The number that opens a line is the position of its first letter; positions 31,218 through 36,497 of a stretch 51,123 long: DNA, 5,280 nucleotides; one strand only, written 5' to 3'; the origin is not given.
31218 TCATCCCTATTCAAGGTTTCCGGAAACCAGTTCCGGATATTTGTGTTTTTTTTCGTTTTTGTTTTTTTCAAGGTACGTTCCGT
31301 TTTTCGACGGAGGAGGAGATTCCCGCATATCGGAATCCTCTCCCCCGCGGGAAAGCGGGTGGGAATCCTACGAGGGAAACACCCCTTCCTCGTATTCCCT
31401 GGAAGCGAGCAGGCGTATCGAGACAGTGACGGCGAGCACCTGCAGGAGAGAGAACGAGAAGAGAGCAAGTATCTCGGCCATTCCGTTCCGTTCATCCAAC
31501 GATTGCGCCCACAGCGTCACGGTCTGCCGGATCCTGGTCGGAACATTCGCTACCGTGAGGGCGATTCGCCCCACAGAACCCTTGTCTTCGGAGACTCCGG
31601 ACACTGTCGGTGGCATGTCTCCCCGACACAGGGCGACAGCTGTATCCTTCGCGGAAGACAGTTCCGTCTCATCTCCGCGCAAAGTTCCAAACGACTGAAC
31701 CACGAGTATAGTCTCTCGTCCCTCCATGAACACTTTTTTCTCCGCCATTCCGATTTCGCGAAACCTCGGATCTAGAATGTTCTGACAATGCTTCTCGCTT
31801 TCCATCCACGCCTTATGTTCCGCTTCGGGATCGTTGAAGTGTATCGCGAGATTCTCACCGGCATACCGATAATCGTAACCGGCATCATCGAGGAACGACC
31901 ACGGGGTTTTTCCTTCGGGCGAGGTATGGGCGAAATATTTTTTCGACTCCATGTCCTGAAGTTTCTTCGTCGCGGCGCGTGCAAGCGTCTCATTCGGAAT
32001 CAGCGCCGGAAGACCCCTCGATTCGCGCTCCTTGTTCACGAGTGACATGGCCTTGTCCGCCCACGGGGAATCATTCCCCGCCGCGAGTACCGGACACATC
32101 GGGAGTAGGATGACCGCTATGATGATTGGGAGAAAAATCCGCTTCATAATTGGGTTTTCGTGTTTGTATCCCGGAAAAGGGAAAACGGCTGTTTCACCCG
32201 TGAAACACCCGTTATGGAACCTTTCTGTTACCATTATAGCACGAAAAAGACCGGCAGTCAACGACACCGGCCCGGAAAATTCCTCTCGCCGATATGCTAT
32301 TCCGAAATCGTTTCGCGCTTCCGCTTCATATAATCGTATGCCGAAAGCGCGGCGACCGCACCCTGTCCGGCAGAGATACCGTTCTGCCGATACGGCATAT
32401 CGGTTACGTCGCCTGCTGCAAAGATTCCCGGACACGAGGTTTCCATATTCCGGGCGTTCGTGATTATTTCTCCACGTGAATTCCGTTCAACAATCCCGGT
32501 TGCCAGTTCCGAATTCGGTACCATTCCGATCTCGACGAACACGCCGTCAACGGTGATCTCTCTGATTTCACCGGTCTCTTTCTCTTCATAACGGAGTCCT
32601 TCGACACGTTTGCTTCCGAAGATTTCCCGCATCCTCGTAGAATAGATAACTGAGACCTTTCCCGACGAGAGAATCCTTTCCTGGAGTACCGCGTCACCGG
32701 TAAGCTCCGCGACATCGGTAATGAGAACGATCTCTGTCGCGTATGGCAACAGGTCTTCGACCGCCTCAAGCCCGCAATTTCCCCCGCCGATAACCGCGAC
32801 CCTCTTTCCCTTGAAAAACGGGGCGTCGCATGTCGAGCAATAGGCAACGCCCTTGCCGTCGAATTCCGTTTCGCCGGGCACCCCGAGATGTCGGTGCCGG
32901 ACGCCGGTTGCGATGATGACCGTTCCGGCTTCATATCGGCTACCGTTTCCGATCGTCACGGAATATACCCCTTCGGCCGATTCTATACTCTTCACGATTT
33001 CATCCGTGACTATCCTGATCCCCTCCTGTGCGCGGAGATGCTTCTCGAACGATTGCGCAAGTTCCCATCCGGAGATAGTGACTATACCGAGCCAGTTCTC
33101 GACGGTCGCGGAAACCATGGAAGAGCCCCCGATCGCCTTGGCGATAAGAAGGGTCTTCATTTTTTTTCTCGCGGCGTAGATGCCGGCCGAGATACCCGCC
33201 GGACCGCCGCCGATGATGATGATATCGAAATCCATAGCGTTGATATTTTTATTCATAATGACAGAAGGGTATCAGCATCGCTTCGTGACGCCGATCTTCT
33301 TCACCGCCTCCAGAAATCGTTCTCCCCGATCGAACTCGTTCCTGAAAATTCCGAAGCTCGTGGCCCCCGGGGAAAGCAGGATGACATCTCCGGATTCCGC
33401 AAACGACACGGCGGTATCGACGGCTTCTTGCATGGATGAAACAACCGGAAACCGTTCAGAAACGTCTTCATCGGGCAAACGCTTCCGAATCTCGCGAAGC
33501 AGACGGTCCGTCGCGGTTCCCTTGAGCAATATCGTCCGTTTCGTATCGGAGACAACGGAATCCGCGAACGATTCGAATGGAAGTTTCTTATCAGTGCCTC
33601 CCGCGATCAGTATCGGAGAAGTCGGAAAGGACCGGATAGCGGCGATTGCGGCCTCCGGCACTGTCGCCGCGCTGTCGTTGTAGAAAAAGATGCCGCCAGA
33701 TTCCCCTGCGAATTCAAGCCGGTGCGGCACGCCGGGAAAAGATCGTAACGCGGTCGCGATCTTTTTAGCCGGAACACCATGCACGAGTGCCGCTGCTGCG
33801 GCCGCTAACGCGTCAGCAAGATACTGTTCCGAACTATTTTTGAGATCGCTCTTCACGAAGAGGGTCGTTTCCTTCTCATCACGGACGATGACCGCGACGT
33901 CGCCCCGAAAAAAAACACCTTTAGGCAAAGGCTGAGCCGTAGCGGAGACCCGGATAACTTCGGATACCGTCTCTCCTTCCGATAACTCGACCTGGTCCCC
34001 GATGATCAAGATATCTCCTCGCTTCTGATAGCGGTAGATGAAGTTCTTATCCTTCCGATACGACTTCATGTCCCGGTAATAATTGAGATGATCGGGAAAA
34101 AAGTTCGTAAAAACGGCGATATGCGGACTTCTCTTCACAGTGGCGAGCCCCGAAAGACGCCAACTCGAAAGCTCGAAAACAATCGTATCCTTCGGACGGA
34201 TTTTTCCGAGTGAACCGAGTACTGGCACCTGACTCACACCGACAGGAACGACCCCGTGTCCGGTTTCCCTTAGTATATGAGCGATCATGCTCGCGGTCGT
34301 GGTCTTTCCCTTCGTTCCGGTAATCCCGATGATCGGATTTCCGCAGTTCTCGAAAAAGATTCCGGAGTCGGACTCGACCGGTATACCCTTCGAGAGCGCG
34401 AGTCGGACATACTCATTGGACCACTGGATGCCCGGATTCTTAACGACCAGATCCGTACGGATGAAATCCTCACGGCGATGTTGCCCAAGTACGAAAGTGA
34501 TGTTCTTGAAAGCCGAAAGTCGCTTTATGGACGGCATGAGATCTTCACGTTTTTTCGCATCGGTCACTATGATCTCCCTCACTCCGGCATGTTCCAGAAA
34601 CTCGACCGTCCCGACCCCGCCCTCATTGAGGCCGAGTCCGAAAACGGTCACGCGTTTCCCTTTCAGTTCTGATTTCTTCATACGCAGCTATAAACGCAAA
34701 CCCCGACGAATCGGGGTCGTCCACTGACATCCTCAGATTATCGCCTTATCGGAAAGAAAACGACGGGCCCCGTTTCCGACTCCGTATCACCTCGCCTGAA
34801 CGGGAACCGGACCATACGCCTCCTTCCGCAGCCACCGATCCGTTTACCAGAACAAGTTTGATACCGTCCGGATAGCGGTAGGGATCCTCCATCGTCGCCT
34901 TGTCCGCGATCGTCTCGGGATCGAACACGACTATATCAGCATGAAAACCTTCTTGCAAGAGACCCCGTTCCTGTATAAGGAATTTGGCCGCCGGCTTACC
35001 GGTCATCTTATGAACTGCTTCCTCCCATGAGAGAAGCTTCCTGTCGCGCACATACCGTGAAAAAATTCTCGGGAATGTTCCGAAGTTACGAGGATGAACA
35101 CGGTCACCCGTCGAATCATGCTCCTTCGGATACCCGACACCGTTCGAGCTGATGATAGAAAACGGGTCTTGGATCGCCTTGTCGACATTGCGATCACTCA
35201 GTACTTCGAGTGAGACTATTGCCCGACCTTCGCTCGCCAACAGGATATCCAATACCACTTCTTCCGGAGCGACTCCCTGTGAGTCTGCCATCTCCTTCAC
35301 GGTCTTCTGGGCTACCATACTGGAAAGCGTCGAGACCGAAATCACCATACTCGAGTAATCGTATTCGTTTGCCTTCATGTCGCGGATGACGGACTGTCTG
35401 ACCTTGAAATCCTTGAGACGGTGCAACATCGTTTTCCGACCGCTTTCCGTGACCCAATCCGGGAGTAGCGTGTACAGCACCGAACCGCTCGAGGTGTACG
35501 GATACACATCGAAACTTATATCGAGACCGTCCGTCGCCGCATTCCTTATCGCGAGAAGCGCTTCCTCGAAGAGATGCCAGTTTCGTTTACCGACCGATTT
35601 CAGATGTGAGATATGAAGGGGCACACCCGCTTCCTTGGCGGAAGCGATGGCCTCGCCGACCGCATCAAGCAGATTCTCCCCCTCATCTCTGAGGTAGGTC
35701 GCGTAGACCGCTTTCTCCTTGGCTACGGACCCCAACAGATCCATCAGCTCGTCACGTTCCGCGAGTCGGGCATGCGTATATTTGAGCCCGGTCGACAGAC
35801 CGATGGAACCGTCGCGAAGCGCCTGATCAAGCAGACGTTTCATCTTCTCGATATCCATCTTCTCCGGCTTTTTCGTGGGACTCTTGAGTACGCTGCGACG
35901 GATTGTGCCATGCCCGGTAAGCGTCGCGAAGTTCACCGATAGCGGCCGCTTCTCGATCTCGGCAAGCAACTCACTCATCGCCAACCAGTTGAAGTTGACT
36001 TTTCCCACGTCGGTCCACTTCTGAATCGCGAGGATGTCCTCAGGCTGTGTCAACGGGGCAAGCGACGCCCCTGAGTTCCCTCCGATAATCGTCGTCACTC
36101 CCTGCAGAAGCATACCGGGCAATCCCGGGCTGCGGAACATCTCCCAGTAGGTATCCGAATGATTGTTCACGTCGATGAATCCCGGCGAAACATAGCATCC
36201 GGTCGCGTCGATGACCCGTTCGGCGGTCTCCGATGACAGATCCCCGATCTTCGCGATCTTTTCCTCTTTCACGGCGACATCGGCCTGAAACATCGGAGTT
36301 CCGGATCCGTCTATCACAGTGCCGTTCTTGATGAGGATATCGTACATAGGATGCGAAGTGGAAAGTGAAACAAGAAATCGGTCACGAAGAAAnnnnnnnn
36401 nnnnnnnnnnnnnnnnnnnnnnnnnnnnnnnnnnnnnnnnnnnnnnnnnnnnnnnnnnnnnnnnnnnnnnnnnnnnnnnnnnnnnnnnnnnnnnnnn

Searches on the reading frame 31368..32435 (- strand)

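Call 23: search_protein_families(library=pfam, proteins=[window:31368-32435:-], max_evalue=0.001)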
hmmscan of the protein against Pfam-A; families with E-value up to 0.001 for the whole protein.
window:31368-32435:- (355 aa): 1 family
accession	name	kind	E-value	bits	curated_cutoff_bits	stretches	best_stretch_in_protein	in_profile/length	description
PF00188.32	CAP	-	1.2e-16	62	21.1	1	131-231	2-101/117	Cysteine-rich secretory protein family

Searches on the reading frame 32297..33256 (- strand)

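Call 100: search_protein_families(library=pfam, proteins=[window:32297-33256:-], max_evalue=0.001)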
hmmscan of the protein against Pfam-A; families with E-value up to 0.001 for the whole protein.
window:32297-33256:- (319 aa): 11 families
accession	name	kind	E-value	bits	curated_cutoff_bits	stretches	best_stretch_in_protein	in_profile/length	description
PF07992.20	Pyr_redox_2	-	2.9e-44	152.1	26.1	1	10-299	1-286/291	Pyridine nucleotide-disulphide oxidoreductase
PF13738.12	Pyr_redox_3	-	6e-23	82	30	2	71-282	87-305/305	Pyridine nucleotide-disulphide oxidoreductase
PF01134.28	GIDA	-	1.2e-11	44.8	22.1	1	11-42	1-32/391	Glucose inhibited division protein A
PF00070.33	Pyr_redox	-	2.7e-10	41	22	1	152-224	1-80/82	Pyridine nucleotide-disulphide oxidoreductase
PF03486.20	HI0933_like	-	1.3e-08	35.1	50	0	11-41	2-32/244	HI0933-like protein Rossmann domain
PF12831.13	FAD_oxidored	-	6.3e-07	29.5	27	1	11-93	1-70/416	FAD dependent oxidoreductase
PF01266.30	DAO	-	2.1e-06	28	27.9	1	11-50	1-43/353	FAD dependent oxidoreductase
PF01946.23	Thi4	-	6.1e-06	26.1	26.2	1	3-44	11-55/235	Thi4 family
PF13241.12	NAD_binding_7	-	1.4e-05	26.1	22.1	1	148-278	5-101/104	Putative NAD(P)-binding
PF00890.30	FAD_binding_2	-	0.00024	20.9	20.4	1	11-43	1-33/414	FAD binding domain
PF13454.12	NAD_binding_9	-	0.00052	20.5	21.8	0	67-119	103-154/155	FAD-NAD(P)-binding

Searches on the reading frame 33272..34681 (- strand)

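Call 23: search_protein_families(library=pfam, proteins=[window:33272-34681:-], max_evalue=0.001)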
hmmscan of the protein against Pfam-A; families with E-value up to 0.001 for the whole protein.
window:33272-34681:- (469 aa): 3 families
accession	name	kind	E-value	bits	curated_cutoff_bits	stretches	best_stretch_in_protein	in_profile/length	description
PF08245.18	Mur_ligase_M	-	7.1e-19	69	24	1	120-231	1-126/200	Mur ligase middle domain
PF02875.26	Mur_ligase_C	-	1.3e-11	45.9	28.4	1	320-438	1-125/127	Mur ligase, glutamate ligase domain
PF21799.2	MurD-like_N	-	5.3e-10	39.9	27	1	9-102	1-86/88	Mur ligase MurD-like, N-terminal domain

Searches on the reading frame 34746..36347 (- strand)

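Call 23: search_protein_families(library=pfam, proteins=[window:34746-36347:-], max_evalue=0.001)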
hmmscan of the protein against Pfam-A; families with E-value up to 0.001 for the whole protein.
window:34746-36347:- (533 aa): 2 families
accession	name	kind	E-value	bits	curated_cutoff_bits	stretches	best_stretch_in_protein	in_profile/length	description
PF07969.17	Amidohydro_3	-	1.7e-28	100.8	29.7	1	44-505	1-470/472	Amidohydrolase family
PF01979.26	Amidohydro_1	-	7e-05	22.7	25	0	434-486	276-323/345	Amidohydrolase family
